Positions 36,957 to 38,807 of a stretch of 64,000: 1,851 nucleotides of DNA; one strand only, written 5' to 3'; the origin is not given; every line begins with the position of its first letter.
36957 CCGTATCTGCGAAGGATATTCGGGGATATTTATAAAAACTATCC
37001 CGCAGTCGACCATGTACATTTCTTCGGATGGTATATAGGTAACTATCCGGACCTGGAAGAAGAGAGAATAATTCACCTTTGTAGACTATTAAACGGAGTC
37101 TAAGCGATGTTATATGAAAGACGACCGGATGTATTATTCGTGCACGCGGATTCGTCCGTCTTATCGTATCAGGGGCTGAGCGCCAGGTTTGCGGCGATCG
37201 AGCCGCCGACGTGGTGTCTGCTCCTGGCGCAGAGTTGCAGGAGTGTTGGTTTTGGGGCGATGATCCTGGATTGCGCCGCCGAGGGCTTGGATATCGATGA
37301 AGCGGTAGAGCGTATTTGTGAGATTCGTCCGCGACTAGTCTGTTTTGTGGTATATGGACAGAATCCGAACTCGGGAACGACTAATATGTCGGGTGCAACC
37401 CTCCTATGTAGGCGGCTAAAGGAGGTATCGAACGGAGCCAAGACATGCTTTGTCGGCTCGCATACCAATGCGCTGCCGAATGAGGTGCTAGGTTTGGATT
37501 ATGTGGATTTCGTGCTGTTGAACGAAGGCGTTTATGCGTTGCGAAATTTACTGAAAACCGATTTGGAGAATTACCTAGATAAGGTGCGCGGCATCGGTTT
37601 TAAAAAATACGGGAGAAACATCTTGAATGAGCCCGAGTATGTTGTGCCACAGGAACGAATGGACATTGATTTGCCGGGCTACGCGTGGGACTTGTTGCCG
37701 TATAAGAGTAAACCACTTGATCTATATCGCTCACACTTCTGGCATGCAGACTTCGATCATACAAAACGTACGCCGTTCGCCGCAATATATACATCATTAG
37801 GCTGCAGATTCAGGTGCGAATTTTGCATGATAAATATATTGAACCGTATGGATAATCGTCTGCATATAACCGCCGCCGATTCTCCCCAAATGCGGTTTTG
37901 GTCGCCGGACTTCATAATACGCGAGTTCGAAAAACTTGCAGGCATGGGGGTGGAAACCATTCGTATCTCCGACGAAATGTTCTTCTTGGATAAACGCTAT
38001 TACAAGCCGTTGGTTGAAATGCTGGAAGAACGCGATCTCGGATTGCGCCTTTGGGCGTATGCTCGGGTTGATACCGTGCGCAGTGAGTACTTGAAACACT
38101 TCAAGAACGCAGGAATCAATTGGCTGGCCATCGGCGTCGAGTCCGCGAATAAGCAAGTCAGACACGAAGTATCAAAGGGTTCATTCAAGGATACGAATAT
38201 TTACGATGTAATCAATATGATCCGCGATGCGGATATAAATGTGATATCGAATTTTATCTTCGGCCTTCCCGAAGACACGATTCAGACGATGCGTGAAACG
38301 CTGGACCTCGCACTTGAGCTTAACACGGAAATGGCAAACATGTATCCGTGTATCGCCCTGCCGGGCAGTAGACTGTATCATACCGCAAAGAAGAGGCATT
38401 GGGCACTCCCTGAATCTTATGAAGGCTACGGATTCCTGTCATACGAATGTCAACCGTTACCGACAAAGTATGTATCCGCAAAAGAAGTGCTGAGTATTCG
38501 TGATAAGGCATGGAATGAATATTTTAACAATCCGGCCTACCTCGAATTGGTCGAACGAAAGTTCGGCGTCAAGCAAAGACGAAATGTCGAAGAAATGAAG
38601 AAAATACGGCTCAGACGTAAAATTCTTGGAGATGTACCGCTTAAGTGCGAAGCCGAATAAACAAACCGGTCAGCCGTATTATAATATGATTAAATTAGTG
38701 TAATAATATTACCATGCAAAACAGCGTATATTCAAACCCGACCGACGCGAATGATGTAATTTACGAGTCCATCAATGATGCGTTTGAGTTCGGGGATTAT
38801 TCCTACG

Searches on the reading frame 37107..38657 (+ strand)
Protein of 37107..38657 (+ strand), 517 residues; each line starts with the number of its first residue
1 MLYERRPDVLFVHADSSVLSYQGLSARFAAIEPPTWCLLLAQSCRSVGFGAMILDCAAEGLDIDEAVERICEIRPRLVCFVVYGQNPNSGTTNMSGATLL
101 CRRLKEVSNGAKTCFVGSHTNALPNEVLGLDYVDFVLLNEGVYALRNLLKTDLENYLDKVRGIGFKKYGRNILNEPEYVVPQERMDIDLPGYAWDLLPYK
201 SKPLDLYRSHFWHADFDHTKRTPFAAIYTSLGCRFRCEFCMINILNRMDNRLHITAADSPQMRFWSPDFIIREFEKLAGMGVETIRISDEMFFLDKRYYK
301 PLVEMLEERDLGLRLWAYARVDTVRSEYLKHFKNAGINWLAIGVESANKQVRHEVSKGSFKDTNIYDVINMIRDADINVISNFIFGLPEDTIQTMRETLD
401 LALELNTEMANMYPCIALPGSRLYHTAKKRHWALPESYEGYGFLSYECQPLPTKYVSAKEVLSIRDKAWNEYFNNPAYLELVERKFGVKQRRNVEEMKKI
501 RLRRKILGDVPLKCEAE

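Call 9: search_protein_families(library=pfam, proteins=[window:37107-38657:+], max_evalue=0.001)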
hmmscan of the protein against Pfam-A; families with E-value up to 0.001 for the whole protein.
window:37107-38657:+ (517 aa): 2 families
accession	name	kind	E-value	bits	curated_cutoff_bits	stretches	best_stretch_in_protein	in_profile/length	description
PF04055.27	Radical_SAM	-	1.6e-20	74.4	29.5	1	228-402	2-166/166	Radical SAM superfamily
PF02310.24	B12-binding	-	5.3e-10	39.6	32.1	1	25-148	5-120/121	B12 binding domain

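Call 52: search_protein_families(library=ncbifam, proteins=[window:37107-38657:+], max_evalue=0.00001)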
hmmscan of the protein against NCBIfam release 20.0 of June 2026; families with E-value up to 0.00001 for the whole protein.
window:37107-38657:+ (517 aa): 23 families
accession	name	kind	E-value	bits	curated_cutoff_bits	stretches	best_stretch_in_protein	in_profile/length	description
TIGR03471.1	HpnJ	equivalog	1.4e-31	109.9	577.6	1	50-485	46-445/472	hopanoid biosynthesis associated radical SAM protein HpnJ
TIGR04479.1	bcpD_PhpK_rSAM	subfamily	4.9e-23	81.3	600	1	213-402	230-406/504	PhpK family radical SAM P-methyltransferase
TIGR02026.1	BchE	equivalog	5e-23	81.7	481.35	1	21-491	9-446/497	magnesium-protoporphyrin IX monomethyl ester anaerobic oxidative cyclase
TIGR04072.2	rSAM_ladder_B12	equivalog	7.2e-19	67.7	360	1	220-430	176-375/443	lipid biosynthesis B12-binding/radical SAM protein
NF033070.1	rSAM_AprD4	equivalog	4.1e-18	65.5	500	1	220-433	192-396/456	AprD4 family radical SAM diol-dehydratase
TIGR04295.1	B12_rSAM_oligo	hypoth_equivalog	4.2e-16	58.6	400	1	41-424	32-381/422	TIGR04295 family B12-binding domain-containing radical SAM protein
NF038361.1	rSAM_Sden_1168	equivalog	1.4e-14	53.5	575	1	130-428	196-474/560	Sden_1168 family B12-binding radical SAM P-methyltransferase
TIGR04014.1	B12_SAM_MJ_0865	equivalog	3e-14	52.6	360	1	319-408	251-339/434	methyl-coenzyme M reductase glutamine C-methyltransferase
NF050148.1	rSAM_ApyD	equivalog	2.1e-13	49.6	750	1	230-425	205-391/645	RiPP biosynthesis radical SAM protein ApyD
TIGR04190.1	B12_SAM_Ta0216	equivalog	2.7e-12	46.1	500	1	95-409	94-398/554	TIGR04190 family B12-binding domain/radical SAM domain protein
TIGR04107.1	rSAM_HutW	equivalog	1.5e-11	43.8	400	1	320-435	135-250/419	heme anaerobic degradation radical SAM methyltransferase ChuW/HutW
TIGR03975.1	rSAM_ocin_1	subfamily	1.6e-11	43.5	281.85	1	64-401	118-426/606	RiPP maturation radical SAM C-methyltransferase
TIGR00539.1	hemN_rel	equivalog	3e-11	43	205.4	1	319-435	93-205/361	radical SAM family heme chaperone HemW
TIGR04013.1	B12_SAM_MJ_1487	hypoth_equivalog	6.5e-11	41.7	251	0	338-427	267-357/382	TIGR04013 family B12-binding domain/radical SAM domain-containing protein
TIGR00538.1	hemN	equivalog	2e-10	40.1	324.95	1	324-419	149-244/454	oxygen-independent coproporphyrinogen III oxidase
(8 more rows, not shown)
